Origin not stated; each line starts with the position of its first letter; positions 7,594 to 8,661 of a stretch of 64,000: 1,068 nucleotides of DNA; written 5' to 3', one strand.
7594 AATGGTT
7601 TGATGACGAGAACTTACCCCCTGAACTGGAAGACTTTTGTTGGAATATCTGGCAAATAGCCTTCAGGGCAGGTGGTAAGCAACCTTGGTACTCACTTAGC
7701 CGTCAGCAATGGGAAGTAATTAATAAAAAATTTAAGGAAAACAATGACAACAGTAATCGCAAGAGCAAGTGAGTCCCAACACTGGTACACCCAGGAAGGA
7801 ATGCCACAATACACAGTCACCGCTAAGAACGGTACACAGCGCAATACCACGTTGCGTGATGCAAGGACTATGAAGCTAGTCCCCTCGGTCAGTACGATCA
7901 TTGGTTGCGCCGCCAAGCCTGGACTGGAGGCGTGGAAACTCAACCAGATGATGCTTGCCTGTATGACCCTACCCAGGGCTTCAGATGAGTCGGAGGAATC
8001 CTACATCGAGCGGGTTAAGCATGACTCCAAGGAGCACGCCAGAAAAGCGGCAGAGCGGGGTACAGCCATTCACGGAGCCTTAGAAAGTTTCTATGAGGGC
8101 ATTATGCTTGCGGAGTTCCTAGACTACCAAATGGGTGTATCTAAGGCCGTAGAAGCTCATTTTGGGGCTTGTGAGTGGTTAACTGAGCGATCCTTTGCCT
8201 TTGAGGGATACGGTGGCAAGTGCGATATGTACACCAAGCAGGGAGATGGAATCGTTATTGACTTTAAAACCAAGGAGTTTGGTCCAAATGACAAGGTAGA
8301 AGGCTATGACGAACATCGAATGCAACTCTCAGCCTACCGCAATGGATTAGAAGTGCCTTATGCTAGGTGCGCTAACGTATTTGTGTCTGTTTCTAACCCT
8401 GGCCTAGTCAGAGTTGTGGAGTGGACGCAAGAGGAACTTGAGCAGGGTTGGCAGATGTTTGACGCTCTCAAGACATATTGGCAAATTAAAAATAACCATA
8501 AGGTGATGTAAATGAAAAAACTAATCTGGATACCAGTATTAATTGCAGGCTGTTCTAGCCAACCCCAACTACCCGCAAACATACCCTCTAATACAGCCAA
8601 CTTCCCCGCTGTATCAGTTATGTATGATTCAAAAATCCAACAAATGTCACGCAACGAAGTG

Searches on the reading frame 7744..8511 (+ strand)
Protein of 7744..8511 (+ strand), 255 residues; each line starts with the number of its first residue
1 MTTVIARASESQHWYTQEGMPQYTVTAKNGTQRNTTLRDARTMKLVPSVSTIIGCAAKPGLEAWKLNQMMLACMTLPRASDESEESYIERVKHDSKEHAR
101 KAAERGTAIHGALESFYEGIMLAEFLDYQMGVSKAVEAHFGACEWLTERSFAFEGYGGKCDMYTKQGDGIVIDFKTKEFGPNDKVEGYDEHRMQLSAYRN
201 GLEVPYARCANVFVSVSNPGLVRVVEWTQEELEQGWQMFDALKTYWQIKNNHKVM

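Call 30: search_protein_families(library=pfam, proteins=[window:7744-8511:+], max_evalue=0.01)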
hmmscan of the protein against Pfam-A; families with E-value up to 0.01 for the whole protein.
window:7744-8511:+ (255 aa): 1 family
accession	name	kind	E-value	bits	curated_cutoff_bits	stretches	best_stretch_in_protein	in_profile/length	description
PF12705.13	PDDEXK_1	-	0.00019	21.9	22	0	87-178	21-147/247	PD-(D/E)XK nuclease superfamily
